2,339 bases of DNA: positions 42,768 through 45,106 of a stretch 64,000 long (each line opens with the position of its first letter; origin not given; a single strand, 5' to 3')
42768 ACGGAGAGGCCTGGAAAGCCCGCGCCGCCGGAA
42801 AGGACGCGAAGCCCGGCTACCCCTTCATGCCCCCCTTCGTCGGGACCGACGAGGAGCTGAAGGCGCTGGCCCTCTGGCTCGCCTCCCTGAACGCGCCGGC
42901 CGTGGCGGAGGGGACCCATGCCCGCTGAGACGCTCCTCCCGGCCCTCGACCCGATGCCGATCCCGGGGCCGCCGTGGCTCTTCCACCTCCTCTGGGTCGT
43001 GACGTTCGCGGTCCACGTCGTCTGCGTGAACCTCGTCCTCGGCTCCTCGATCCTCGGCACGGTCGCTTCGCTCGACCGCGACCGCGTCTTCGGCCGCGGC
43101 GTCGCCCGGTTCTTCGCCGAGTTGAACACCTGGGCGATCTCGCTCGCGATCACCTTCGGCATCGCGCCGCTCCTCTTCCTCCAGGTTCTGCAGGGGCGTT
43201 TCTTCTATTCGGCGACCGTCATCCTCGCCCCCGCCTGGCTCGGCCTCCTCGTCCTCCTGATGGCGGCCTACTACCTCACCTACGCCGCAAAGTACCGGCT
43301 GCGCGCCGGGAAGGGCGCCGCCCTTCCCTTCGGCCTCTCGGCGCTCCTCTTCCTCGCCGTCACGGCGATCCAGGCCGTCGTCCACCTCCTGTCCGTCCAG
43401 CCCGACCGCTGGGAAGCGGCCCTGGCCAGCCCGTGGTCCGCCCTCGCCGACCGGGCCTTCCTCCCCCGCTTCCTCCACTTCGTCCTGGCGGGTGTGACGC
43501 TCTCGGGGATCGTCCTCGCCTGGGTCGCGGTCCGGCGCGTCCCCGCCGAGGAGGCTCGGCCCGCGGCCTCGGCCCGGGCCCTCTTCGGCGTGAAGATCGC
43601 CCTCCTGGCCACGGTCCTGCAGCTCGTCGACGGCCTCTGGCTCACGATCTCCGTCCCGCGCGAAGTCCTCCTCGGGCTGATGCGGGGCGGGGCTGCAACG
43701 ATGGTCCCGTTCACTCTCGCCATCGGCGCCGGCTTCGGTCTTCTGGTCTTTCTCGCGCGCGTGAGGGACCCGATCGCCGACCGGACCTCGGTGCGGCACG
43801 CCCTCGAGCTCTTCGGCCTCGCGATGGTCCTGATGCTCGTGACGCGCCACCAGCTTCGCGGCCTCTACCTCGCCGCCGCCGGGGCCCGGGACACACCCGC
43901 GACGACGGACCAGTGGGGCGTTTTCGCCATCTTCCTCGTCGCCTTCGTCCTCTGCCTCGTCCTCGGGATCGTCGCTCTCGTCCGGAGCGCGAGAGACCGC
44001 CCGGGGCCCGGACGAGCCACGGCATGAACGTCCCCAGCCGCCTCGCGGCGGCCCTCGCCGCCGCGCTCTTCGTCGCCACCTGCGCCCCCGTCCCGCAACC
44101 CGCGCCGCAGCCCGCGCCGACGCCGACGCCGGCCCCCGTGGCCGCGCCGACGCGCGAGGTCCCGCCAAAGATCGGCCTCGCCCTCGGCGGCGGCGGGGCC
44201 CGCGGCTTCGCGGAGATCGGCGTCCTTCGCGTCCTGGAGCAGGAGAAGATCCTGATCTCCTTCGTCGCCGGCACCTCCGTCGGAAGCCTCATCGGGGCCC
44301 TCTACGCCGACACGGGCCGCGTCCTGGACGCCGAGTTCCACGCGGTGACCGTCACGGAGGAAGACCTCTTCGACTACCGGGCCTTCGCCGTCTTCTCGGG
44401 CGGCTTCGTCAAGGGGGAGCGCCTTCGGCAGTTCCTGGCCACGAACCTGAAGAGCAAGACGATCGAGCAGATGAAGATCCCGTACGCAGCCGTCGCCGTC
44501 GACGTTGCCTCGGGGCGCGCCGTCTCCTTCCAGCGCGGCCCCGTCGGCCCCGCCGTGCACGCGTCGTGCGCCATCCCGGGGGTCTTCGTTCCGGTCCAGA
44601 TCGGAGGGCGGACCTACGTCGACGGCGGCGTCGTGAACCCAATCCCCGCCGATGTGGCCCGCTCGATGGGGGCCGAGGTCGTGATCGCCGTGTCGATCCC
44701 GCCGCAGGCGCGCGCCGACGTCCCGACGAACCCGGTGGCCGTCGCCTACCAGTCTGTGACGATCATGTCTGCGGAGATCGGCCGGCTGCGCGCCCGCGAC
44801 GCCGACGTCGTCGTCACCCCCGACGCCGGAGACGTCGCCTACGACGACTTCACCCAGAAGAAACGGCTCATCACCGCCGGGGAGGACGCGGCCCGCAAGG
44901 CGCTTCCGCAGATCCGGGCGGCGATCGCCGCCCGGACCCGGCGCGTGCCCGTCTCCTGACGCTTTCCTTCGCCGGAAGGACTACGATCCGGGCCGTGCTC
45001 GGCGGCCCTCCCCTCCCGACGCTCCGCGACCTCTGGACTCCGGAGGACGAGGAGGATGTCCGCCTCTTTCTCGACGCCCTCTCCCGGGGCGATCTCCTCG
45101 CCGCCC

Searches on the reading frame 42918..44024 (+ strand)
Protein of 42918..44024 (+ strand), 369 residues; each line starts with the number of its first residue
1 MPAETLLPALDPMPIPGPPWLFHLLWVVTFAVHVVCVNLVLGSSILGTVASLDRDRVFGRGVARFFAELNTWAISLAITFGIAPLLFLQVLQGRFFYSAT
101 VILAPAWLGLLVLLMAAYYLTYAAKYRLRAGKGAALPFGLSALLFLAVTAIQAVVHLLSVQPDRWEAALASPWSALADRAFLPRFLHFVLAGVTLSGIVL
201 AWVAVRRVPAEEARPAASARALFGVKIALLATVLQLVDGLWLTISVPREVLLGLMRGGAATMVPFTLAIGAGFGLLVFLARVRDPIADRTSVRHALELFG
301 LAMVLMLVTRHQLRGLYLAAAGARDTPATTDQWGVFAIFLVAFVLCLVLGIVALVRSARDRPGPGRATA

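Call 8: search_protein_families(library=pfam, proteins=[window:42918-44024:+], max_evalue=0.1)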
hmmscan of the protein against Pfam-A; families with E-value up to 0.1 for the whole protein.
window:42918-44024:+ (369 aa): 1 family
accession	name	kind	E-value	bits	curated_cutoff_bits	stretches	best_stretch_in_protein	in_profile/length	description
PF04505.17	CD225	-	0.075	13.6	27.1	0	336-359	8-30/68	Interferon-induced transmembrane protein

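Call 9: search_protein_families(library=ncbifam, proteins=[window:42918-44024:+], max_evalue=0.1)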
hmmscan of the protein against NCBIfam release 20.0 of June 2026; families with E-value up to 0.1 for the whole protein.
window:42918-44024:+ (369 aa): 0 families

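Call 22: find_homologous_proteins(query=window:42918-44024:+, max_evalue=0.001)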
Query window:42918-44024:+ (369 aa): 388 proteins with E <= 0.001 among 8000 candidates; the best 120 are listed.
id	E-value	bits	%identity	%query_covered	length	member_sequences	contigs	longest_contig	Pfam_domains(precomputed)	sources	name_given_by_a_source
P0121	3.3e-208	709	91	100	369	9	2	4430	-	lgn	-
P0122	7.7e-198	675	86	99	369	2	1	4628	-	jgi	-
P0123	2.2e-196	670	86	100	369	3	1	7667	-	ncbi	-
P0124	1.6e-192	658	85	100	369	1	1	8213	-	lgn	-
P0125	2.5e-190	650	83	100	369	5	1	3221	-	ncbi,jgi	jgi:hypothetical protein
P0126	1.2e-189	648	82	100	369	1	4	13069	-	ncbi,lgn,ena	-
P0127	4.0e-189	647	83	100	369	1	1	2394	-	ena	-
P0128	2.8e-188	644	83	100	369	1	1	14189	-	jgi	-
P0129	3.1e-188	644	84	100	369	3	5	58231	-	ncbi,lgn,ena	-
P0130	7.4e-187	639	84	100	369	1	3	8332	-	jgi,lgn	jgi:hypothetical protein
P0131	8.8e-187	639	82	100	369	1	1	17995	-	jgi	-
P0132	1.8e-186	638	82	100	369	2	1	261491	-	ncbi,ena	-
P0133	2.0e-186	638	83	100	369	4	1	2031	-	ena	-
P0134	6.0e-186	636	83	100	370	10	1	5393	-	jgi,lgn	jgi:hypothetical protein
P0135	1.5e-185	635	82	100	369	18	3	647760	-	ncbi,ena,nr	ncbi:MAG: hypothetical protein IPN03_00490 [Holophagales bacterium]|nr:hypothetical protein [Holopha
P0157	2.7e-174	598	80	100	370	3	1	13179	PF01654.23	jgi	jgi:hypothetical protein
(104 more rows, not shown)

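Call 29: search_protein_families(library=pfam, alignment_id=A3, max_evalue=0.01)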
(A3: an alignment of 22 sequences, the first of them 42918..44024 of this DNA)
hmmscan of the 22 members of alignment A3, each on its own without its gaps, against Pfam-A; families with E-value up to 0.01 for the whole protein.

A. member 1, window:42918-44024:+ (369 aa): 0 families

B. families by the number of members that match (of 22 scanned): 3 families
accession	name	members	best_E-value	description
PF01654.22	Cyt_bd_oxida_I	1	1.5e-05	Cytochrome bd terminal oxidase subunit I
PF06127.16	Mpo1-like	1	0.00072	2-hydroxy-palmitic acid dioxygenase Mpo1-like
PF01741.23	MscL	1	0.0075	Large-conductance mechanosensitive channel, MscL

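Call 34: predict_structure(alignment_id=A2)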
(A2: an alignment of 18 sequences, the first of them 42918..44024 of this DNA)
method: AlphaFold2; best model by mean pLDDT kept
length: 369 residues; sequences in the alignment: 18
mean_pLDDT: 79.4   pTM: 0.80
mean pLDDT of the five models: 79.4, 75.5, 74.6, 74.0, 72.4
residues with pLDDT >= 90: 124; 70-90: 157; 50-70: 55; < 50: 33
segments of 3 or more residues with pLDDT < 50: 1-12, 94-99, 322-330, 366-369
pLDDT, mean of each block of 10 residues (from residue 1): 37 58 83 91 95 82 93 88 77 50 65 89 91 92 93 78 70 80 92 95 90 90 95 92 79 68 80 91 90 90 80 62 47 71 86 77 48
secondary structure, 60 per line:
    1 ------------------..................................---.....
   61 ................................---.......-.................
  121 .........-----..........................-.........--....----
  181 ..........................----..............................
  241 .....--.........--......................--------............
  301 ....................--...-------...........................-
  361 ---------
elements in order: H19-52 H56-92 H96-102 H104-129 H135-160 H162-170 H173-176 H181-206 H211-245 H248-256 H259-280 H289-320 H333-359

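Call 37: fold_search(model_id=the predicted structure, library=pdb)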
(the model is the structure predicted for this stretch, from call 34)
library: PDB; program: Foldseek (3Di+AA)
matches with E <= 10: 513; with E <= 0.001: 2
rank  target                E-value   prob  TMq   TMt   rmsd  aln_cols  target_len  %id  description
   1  9r2g_A                5.7e-05  1.00  0.64  0.63   5.7       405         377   18  Cytochrome bd II oxidase qOR-2 type from Mycobacterium smegmatis (released 2026-03-04)
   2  7oy2_C                9.6e-04  1.00  0.56  0.47  19.7       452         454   14  High resolution structure of cytochrome bd-II oxidase from E. coli (released 2021-12-15)
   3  8b4o_A                1.8e-03  1.00  0.55  0.48   7.8       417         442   13  Cryo-EM structure of cytochrome bd oxidase from C. glutamicum (released 2022-12-28)
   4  7ose_B                3.4e-03  1.00  0.51  0.50   8.3       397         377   13  cytochrome bd-II type oxidase with bound aurachin D (released 2021-11-17)
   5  7oy2_B                3.8e-03  1.00  0.47  0.46   8.8       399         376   12  High resolution structure of cytochrome bd-II oxidase from E. coli (released 2021-12-15)
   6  7ose_A                4.1e-03  1.00  0.63  0.48   7.3       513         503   12  cytochrome bd-II type oxidase with bound aurachin D (released 2021-11-17)
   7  9fka_A                5.3e-03  1.00  0.60  0.50   7.7       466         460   11  Cryo-EM structure of the reduced cytochrome bd oxidase from M. tuberculosis (released 2025-02-12)
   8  5doq_B                6.1e-03  1.00  0.51  0.56   7.0       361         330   14  The structure of bd oxidase from Geobacillus thermodenitrificans (released 2016-05-04)
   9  5doq_A                1.7e-02  1.00  0.67  0.59   5.6       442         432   11  The structure of bd oxidase from Geobacillus thermodenitrificans (released 2016-05-04)
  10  6rx4_A                2.2e-02  1.00  0.51  0.41  18.0       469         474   13  THE STRUCTURE OF BD OXIDASE FROM ESCHERICHIA COLI (released 2019-11-20)
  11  7zjr                  8.9e-02  0.63  0.18  0.24  27.7       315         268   12  X-ray structure of the periplasmic region of PilJ from P. aeruginosa (released 2022-04-27)
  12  6btm_C                1.1e-01  0.98  0.40  0.34   9.1       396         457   12  Structure of Alternative Complex III from Flavobacterium johnsoniae (Wild Type) (released 2018-05-09)
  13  9r2g_D                1.4e-01  1.00  0.57  0.62   6.0       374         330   14  Cytochrome bd II oxidase qOR-2 type from Mycobacterium smegmatis (released 2026-03-04)
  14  8sba                  1.8e-01  0.18  0.15  0.07  28.2       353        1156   12  CryoEM structure of P-Glycoprotein in inward facing 2 state under continuous turnover conditions with vinblastine (released 2025-04-23)
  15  9fka_B                2.0e-01  0.97  0.44  0.46   8.4       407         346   14  Cryo-EM structure of the reduced cytochrome bd oxidase from M. tuberculosis (released 2025-02-12)
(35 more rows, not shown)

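Call 39: search_solved_structures(query=A3, max_evalue=10, show_alignments=3)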
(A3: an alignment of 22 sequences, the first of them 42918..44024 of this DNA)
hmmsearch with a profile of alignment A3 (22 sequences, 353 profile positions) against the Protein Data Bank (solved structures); distinct sequences matched with E-value up to 10: 4.
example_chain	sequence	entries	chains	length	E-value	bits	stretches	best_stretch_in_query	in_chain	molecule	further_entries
5doq_A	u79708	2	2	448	0.019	17.3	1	14-237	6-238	Bd-type quinol oxidase subunit I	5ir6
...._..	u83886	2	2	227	0.16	14.2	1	254-329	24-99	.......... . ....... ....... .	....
7ane_S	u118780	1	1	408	0.22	13.8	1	101-205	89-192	uL30m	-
7aih_S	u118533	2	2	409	0.22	13.8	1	101-205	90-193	uL30m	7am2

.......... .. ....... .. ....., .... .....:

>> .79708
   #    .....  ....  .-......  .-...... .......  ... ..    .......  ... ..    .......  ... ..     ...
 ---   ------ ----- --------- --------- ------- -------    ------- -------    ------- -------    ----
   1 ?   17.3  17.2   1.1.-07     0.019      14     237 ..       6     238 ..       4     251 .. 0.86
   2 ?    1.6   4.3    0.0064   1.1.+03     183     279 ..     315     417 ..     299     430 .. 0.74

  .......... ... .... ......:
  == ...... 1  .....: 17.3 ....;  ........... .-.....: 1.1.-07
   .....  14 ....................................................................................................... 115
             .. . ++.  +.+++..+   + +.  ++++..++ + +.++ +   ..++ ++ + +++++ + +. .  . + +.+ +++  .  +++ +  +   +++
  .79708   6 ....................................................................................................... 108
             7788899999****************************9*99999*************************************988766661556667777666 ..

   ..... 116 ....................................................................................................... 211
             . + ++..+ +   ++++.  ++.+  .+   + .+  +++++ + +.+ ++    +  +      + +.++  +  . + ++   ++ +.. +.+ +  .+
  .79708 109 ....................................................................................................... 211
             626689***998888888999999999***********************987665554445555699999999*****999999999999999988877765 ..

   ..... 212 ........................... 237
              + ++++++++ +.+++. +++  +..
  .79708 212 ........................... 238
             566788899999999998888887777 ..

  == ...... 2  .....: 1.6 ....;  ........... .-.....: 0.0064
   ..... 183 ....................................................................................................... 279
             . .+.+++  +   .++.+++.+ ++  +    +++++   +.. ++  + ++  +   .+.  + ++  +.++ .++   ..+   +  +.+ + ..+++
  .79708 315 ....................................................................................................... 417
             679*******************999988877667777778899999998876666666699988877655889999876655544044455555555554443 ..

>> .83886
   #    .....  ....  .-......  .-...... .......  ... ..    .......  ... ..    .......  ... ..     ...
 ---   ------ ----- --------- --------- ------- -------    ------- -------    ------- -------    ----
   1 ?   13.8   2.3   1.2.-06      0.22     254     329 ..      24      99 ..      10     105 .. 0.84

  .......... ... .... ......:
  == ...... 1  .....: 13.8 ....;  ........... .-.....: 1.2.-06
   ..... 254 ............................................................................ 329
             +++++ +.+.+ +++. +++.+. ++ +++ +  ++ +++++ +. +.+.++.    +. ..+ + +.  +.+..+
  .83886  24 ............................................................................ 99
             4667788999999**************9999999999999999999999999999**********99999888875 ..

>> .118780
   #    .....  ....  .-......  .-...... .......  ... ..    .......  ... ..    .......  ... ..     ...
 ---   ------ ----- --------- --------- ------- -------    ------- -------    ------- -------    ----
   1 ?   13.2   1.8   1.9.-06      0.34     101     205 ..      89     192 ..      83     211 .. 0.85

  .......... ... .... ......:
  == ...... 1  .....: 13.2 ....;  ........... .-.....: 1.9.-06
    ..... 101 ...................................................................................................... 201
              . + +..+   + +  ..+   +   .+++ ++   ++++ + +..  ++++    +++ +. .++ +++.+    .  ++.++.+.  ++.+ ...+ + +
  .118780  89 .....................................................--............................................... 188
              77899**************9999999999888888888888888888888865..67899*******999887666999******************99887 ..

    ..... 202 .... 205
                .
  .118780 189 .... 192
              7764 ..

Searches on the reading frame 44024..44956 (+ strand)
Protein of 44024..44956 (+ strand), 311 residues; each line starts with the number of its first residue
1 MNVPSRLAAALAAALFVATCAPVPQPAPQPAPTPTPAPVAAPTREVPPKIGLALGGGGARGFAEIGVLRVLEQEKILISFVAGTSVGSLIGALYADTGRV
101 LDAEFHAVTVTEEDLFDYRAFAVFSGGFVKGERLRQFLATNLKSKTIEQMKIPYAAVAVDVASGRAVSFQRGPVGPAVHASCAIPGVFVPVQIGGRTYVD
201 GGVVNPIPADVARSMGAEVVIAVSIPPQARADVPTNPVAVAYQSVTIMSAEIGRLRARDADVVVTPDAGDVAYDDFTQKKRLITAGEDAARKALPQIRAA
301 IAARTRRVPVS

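Call 8: search_protein_families(library=pfam, proteins=[window:44024-44956:+], max_evalue=0.1)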
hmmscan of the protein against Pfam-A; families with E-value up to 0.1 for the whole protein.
window:44024-44956:+ (311 aa): 3 families
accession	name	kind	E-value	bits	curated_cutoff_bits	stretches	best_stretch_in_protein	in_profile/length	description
PF01734.28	Patatin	-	8.9e-31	108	27.7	1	52-212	1-190/191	Patatin-like phospholipase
PF22616.2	HMD_N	-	0.042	13.7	27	1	238-309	37-112/239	HMD N-terminal domain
PF02579.22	Nitro_FeMo-Co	-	0.056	14.2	26.3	0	209-240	46-77/94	Dinitrogenase iron-molybdenum cofactor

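Call 9: search_protein_families(library=ncbifam, proteins=[window:44024-44956:+], max_evalue=0.1)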
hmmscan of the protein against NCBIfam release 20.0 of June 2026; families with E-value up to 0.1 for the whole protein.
window:44024-44956:+ (311 aa): 5 families
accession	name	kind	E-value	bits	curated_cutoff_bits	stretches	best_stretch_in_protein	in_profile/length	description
NF007623.0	PRK10279.1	equivalog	2.2e-42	145.3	272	1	49-226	5-181/301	patatin-like phospholipase RssA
NF043045.1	T4SS_VpdC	equivalog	8.3e-09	34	1000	2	53-93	309-349/880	Dot/Icm T4SS effector VpdC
NF041079.1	CBASS_lipase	equivalog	6.2e-08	32.2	200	1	52-208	4-180/317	CBASS cGAMP-activated phospholipase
NF053870.1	DS2_1_antiphage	equivalog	0.00021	20.7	400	1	52-97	3-53/299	anti-phage phospholipase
NF037973.1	metallo_SslE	exception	0.0053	14.1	3000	1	20-91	60-128/1519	lipoprotein metalloprotease SslE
